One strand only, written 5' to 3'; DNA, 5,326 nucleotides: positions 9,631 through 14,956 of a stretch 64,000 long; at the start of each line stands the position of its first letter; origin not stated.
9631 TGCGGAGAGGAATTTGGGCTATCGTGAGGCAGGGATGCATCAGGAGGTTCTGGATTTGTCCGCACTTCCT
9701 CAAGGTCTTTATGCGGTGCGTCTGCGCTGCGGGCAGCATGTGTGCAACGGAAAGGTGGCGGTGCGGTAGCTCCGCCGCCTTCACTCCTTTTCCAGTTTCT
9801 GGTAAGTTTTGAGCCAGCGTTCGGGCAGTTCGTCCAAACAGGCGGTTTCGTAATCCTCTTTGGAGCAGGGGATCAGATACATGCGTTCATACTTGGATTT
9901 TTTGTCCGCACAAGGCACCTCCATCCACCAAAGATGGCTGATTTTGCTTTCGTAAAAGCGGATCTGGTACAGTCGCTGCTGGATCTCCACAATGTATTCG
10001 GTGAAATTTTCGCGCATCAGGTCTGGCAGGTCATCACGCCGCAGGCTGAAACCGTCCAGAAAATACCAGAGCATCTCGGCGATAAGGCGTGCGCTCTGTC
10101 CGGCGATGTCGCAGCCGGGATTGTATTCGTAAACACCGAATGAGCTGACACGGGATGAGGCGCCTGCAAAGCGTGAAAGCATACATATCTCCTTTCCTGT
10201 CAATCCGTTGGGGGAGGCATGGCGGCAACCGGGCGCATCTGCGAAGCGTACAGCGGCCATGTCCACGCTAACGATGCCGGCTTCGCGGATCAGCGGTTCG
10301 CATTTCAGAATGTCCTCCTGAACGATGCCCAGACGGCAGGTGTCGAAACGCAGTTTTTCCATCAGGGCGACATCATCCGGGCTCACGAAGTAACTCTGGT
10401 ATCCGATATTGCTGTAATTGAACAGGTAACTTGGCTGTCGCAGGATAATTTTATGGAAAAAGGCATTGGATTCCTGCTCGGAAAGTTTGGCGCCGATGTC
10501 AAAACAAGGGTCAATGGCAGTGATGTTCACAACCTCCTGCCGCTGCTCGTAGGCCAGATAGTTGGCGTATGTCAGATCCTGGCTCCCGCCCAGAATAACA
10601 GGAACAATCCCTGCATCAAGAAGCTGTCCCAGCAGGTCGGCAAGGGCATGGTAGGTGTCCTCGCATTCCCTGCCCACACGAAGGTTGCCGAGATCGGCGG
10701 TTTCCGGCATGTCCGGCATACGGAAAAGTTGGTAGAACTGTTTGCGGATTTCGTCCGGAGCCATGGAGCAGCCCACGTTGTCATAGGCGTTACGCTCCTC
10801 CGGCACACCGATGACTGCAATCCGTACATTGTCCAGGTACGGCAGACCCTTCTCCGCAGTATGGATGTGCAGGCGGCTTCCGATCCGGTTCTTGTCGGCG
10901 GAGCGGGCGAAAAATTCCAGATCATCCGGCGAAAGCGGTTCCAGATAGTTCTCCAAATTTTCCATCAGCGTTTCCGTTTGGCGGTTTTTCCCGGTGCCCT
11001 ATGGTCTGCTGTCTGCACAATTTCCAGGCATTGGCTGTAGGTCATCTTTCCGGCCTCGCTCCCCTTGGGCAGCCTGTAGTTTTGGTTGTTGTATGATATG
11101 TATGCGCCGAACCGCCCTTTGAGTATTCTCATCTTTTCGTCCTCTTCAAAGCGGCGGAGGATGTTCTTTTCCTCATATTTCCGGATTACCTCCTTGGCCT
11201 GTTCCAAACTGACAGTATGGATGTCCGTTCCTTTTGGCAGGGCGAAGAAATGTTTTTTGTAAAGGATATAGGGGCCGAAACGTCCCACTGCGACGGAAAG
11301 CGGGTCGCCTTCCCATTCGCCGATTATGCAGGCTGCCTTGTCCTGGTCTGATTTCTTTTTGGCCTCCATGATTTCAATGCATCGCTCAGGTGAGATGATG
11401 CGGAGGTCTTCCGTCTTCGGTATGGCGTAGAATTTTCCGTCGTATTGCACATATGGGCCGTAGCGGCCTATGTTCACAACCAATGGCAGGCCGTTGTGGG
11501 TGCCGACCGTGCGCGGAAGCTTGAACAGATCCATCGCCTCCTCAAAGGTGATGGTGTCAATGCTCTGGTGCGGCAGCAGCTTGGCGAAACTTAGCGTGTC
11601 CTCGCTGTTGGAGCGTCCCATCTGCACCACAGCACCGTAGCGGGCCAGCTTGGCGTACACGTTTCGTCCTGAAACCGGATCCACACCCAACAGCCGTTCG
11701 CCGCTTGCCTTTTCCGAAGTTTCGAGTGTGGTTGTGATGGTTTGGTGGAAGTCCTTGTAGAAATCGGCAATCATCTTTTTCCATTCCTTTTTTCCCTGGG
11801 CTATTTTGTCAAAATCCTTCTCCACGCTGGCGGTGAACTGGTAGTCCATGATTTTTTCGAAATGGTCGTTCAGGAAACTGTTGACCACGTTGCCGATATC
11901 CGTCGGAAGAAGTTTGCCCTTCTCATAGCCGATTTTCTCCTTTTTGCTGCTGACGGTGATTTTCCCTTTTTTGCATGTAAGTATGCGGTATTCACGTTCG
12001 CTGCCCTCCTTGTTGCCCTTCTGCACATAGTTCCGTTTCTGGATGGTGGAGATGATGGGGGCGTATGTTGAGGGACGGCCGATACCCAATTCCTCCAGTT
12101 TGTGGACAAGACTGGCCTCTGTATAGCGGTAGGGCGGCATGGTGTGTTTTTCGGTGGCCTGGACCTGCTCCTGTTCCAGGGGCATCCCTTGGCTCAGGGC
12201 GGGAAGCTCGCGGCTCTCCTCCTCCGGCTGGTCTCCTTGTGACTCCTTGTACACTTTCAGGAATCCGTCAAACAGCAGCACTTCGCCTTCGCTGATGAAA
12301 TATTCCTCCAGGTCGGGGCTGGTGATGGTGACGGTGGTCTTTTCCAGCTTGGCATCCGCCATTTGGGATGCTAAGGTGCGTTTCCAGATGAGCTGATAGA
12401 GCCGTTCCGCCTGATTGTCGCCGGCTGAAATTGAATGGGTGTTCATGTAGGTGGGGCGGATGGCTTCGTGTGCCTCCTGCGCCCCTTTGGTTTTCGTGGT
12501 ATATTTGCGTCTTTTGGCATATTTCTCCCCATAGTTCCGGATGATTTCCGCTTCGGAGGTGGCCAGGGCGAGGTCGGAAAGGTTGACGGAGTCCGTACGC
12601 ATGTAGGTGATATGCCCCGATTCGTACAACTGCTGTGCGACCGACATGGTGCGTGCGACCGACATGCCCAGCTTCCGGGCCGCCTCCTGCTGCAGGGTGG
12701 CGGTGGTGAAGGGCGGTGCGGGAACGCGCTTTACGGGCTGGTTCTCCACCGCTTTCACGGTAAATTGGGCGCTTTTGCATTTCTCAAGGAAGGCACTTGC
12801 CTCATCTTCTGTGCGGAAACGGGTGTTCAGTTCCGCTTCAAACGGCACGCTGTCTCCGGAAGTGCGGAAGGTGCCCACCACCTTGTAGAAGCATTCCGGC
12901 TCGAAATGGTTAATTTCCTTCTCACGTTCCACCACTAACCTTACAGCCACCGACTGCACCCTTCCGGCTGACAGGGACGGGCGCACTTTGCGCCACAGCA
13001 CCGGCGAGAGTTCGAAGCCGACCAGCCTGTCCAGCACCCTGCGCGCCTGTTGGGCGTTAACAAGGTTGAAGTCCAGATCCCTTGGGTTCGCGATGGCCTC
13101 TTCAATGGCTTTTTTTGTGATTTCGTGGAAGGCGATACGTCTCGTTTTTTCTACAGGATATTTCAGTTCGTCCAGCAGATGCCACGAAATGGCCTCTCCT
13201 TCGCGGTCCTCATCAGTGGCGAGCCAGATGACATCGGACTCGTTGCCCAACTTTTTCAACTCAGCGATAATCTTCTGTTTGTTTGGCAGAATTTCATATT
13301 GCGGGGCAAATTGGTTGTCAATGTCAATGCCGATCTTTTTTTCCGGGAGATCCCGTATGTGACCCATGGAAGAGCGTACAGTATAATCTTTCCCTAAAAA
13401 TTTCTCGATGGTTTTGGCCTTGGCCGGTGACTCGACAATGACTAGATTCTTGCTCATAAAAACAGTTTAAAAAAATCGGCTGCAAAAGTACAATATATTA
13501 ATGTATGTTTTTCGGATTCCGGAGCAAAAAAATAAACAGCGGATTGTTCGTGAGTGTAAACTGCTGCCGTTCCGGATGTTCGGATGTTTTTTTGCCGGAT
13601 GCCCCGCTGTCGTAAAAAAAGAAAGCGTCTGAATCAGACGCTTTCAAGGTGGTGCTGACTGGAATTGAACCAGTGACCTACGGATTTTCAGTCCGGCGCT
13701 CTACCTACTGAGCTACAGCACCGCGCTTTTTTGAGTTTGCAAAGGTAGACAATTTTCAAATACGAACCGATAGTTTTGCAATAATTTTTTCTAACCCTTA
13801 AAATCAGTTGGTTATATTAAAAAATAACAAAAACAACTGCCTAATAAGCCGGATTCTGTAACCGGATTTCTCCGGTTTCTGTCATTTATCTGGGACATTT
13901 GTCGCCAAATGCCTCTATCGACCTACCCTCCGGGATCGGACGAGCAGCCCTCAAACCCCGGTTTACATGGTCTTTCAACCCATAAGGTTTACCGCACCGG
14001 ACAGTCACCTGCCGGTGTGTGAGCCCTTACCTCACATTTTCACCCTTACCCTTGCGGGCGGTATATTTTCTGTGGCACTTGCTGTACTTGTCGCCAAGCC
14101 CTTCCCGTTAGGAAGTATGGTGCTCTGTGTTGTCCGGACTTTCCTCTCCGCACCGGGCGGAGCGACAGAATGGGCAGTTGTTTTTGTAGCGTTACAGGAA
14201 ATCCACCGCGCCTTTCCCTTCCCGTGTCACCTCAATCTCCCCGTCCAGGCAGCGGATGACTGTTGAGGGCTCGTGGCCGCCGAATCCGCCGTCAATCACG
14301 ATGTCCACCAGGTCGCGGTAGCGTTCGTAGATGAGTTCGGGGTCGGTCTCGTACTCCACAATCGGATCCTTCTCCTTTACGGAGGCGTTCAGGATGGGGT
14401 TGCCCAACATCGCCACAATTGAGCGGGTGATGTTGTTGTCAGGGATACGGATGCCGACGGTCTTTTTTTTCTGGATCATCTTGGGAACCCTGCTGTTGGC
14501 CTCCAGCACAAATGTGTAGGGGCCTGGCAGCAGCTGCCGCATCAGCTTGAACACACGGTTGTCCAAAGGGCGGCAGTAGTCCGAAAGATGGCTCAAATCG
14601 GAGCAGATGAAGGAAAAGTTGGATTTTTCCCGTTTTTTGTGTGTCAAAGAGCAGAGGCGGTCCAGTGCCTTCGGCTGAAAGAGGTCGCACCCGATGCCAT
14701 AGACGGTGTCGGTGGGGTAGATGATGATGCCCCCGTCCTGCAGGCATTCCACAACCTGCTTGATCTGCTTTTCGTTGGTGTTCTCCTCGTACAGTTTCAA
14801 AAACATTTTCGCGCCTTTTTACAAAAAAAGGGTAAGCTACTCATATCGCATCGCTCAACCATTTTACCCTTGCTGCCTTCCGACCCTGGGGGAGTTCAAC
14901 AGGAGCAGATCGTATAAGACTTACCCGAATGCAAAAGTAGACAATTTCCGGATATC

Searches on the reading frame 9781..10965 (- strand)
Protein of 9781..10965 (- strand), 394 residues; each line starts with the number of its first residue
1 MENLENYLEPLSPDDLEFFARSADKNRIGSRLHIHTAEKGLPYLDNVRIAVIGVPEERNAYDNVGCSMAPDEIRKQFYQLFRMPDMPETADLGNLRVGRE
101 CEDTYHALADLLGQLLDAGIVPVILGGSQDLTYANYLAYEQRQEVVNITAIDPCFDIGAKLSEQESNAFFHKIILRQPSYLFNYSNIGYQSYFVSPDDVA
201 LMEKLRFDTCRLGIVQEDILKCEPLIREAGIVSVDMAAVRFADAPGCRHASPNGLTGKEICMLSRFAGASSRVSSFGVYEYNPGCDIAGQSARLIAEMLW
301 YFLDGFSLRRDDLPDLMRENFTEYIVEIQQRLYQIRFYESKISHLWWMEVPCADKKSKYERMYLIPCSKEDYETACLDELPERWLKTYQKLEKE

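Call 27: search_protein_families(library=pfam, proteins=[window:9781-10965:-], max_evalue=0.001)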
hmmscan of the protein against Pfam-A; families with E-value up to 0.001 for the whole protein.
window:9781-10965:- (394 aa): 1 family
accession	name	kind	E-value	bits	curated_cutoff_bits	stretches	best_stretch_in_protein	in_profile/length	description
PF00491.26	Arginase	-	4.6e-20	72.7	22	1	48-302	2-277/280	Arginase family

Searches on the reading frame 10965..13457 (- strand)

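Call 27: search_protein_families(library=pfam, proteins=[window:10965-13457:-], max_evalue=0.001)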
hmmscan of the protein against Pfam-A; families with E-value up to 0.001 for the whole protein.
window:10965-13457:- (830 aa): 3 families
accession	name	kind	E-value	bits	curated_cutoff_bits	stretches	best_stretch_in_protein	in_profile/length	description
PF01131.25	Topoisom_bac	-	2.5e-121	406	35.1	2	128-483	2-362/411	DNA topoisomerase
PF13368.11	Toprim_C_rpt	-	2.1e-48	162.5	22.3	4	655-703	4-52/57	Topoisomerase C-terminal repeat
PF01751.28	Toprim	-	4.8e-21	75.2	23.1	1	5-113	2-96/96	Toprim domain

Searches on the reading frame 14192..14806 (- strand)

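Call 26: search_protein_families(library=pfam, proteins=[window:14192-14806:-], max_evalue=0.001)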
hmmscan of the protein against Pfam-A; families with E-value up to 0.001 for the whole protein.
window:14192-14806:- (204 aa): 1 family
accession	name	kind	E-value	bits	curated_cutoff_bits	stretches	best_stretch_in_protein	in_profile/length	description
PF01300.24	Sua5_yciO_yrdC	-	1.6e-45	155.2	25.1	1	21-197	2-178/178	Telomere recombination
